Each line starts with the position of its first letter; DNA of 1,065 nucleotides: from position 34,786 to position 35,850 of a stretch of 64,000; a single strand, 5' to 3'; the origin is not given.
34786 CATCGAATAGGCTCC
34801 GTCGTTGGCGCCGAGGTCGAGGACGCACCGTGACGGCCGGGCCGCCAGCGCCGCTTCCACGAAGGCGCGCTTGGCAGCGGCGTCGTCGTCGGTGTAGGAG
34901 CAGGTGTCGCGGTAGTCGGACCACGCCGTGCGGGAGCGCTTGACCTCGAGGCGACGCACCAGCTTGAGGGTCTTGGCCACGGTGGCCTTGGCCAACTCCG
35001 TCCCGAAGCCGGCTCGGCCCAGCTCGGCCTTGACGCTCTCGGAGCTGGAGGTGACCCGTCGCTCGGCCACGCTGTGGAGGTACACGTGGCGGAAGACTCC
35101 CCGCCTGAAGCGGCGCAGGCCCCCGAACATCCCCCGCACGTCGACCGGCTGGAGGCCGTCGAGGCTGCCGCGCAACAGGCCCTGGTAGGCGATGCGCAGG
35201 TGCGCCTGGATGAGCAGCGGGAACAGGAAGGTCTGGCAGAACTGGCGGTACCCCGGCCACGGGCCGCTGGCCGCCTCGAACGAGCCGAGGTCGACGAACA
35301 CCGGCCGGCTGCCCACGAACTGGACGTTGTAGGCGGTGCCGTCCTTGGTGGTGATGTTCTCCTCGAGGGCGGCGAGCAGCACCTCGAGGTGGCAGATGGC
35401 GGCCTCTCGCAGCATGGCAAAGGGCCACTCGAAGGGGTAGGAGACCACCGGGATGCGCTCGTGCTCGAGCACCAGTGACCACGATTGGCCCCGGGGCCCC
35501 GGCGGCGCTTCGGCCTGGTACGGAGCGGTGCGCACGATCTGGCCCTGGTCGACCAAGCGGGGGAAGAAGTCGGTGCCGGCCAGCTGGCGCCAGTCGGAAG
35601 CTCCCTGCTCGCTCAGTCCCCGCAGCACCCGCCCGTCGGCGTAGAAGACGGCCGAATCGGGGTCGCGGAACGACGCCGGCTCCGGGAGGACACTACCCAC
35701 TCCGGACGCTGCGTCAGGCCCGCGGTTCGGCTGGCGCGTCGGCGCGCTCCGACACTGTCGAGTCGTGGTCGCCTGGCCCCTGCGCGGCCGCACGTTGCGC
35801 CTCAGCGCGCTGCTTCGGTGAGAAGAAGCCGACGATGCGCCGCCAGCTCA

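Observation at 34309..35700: Kinase-like / SAM-methyltransferase fusion: candidate WbdD-style chain-capping enzyme in an actinobacterial locus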

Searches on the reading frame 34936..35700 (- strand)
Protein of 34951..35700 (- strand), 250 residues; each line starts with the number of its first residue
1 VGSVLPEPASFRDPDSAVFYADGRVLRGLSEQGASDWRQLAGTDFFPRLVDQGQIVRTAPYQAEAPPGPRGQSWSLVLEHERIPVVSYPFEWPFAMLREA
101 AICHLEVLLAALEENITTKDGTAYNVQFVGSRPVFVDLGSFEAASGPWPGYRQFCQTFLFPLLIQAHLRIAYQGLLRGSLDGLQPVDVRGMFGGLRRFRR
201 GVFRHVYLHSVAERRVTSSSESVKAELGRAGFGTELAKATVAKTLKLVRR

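Call 21: search_protein_representatives(protein=window:34951-35700:-)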
Query: 250 residues. Proteins with E-value up to 0.001 (for the whole library): 3652; up to 1e-10: 2408; up to 1e-30: 461. The best 150 are listed.
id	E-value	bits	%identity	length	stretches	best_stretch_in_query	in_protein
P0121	4.7e-82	291.7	58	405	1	6-232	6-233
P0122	4.9e-82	291.6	56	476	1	6-248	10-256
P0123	1.6e-72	260.5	50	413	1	4-250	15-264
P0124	2.7e-72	259.7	51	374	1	6-249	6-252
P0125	1.0e-66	241.4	52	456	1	31-249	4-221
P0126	1.1e-64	234.8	51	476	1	7-249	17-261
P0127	3.4e-63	229.9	46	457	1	8-250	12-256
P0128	9.3e-63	228.5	48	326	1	3-249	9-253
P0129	9.2e-61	222.0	45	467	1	7-249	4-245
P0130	1.0e-60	221.8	45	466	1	5-249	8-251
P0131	7.6e-60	219.0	47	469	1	7-249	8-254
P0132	1.1e-59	218.5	45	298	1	4-248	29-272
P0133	1.2e-59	218.3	48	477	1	8-248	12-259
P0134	1.9e-59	217.7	46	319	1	7-245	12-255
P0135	3.1e-59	217.0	47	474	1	7-247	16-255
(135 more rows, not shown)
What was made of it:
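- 34951..35700 (-): Atypical protein-kinase-like domain (about residues 1-250). There are 3,652 cluster representatives of this domain, mostly 460-480 aa long, so the domain is almost always fused to the methyltransferase (call 21).
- On NoeA/Lani_1194 kinase-methyltransferase family: Most of the 3,652 N-terminal-domain representatives are 460-480 aa long (call 21).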

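Call 33: predict_structure(alignment_id=A2)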
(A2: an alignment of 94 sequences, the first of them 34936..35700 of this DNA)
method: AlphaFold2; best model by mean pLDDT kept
length: 255 residues; sequences in the alignment: 94
mean_pLDDT: 90.0   pTM: 0.88
mean pLDDT of the five models: 90.0, 89.1, 89.1, 88.5, 88.1
residues with pLDDT >= 90: 175; 70-90: 53; 50-70: 25; < 50: 2
segments of 3 or more residues with pLDDT < 50: none
pLDDT, mean of each block of 10 residues (from residue 1): 64 82 92 96 98 98 83 93 94 98 99 97 97 96 93 97 97 97 94 89 83 60 67 88 98 90
secondary structure, 60 per line:
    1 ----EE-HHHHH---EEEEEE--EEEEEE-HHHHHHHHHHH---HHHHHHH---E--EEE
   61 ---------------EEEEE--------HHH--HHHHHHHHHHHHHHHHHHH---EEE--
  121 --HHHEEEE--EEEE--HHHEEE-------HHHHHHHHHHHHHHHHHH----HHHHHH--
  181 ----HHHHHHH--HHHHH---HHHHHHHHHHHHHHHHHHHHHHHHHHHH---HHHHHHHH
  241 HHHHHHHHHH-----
elements in order: H8-12 E16-21 E24-29 H31-41 H45-51 E58-60 E76-80 H94-112 E116-118 E126-129 E132-135 E141-143 H151-168 H173-178 H185-191 H194-198 H202-229 H233-250
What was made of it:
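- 34951..35700 (-): The domain model has pLDDT 90 (call 33).
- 35278..35346 (-): Catalytic-loop and Mg-loop equivalents: K119-D120-G-T-A-Y-N125 ... V-D137-L-G-S-F141. The secondary-structure order (long helix, strand, D..N loop, two strands, D-x-G) matches the kinase alphaE-beta6-catalytic loop-beta7-beta8-DFG arrangement (call 33).
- On NoeA/Lani_1194 kinase-methyltransferase family: The model has pLDDT 90 (call 33).
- Checked: The domain-only AlphaFold2 model is confident (pLDDT 90, pTM 0.88, call 33).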

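Call 37: fold_search(model_id=the predicted structure, library=pdb)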
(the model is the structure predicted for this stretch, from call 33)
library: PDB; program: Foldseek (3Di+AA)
matches with E <= 10: 1992; with E <= 0.001: 78
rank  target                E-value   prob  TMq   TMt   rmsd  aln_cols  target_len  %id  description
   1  10bl_A                8.1e-05  1.00  0.34  0.27   6.2       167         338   16  Crystal Structure of serine/threonine-protein kinase (AEK1) from Trypanosoma cruzi in complex ADP (released 2026-01-21)
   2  4gvj                  9.1e-05  1.00  0.44  0.39  11.7       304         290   15  Tyk2 (JH1) in complex with adenosine di-phosphate (released 2013-08-14)
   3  7mxj                  9.7e-05  1.00  0.31  0.29   5.8       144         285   19  Crystal structure of the S/T protein kinase PknG from Corynebacterium glutamicum (residues 130-433) in complex with AMP- (released 2021-10-13)
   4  3d7u_A                1.4e-04  1.00  0.33  0.32   6.0       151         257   14  Structural basis for the recognition of c-Src by its inactivator Csk (released 2008-08-05)
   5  4y0x                  1.6e-04  1.00  0.30  0.25   6.5       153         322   12  Crystal structure of the S/T protein kinase PknG from Mycobacterium tuberculosis in complex with ADP (released 2015-05-20)
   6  7mxb_B                2.0e-04  1.00  0.33  0.15   5.6       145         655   16  Crystal structure of the S/T protein kinase PknG from Corynebacterium glutamicum in complex with AMP-PNP (released 2021-10-13)
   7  7ejv_A                2.2e-04  1.00  0.32  0.23   5.1       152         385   16  The co-crystal structure of DYRK2 with YK-2-69 (released 2022-04-06)
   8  7mxk                  2.2e-04  1.00  0.33  0.29   5.4       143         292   17  Crystal structure of the S/T protein kinase PknG from Corynebacterium glutamicum (residues 130-433) in complex with AMP- (released 2021-10-13)
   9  2pzi_A                2.5e-04  1.00  0.32  0.14   6.0       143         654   13  Crystal Structure of Protein kinase PknG from Mycobacterium tuberculosis in Complex with Tetrahydrobenzothiophene AX20 (released 2007-07-24)
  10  10bl_B                2.5e-04  1.00  0.31  0.25   7.8       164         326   16  Crystal Structure of serine/threonine-protein kinase (AEK1) from Trypanosoma cruzi in complex ADP (released 2026-01-21)
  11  6aam                  2.5e-04  1.00  0.40  0.38  13.3       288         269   14  Crystal structure of TYK2 in complex with peficitinib (released 2018-08-15)
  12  10sl_B                2.7e-04  1.00  0.32  0.26   8.3       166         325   15  Crystal Structure of serine/threonine-protein kinase (AEK1) from Trypanosoma cruzi in complex with Hesperadin (released 2026-02-25)
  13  6p5s                  3.0e-04  1.00  0.33  0.26   4.3       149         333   13  HIPK2 kinase domain bound to CX-4945 (released 2019-07-31)
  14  9y9b                  3.0e-04  1.00  0.36  0.39   6.1       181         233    9  PLK4 in complex with Compound 6 (3-hydroxy-N-(3-(pyridin-2-yl)-1H-pyrazol-4-yl)-8-azabicyclo[3.2.1]octane-8-carboxamide) (released 2026-02-18)
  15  5x26                  3.0e-04  0.99  0.36  0.32  13.2       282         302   11  Crystal structure of EGFR 696-1022 L858R in complex with SKLB(3) (released 2018-02-07)
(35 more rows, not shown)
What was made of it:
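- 34951..35700 (-): All 50 top Foldseek PDB hits are kinases (call 37).
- On NoeA/Lani_1194 kinase-methyltransferase family: All 50 top Foldseek hits are kinase folds (call 37).
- On Protein-kinase-like superfamily: See calls 33 and 37.
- Checked: All 50 top Foldseek PDB hits are protein-kinase-like folds, with 78 hits at E <= 1e-3, TM-scores of 0.30-0.44 and about 145-170 aligned core columns (call 37).
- Kinase-like fold from the model and Foldseek (calls 33, 37).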

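Call 52: search_solved_structures(query=A4, max_evalue=10, show_alignments=3)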
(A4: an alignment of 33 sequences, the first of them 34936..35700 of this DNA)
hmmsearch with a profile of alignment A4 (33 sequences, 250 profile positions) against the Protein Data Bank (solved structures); distinct sequences matched with E-value up to 10: 0.
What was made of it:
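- Foldseek TM-scores are modest (0.30-0.44) and profile searches find no kinase by sequence (call 52). The domain is very remote from all solved kinases (call 52; TM-scores 0.30-0.44, call 37).
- Tried and rejected: A 33-sequence profile of that domain also found nothing in the PDB at E <= 10 (call 52), so kinase similarity is visible only by fold and motif.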
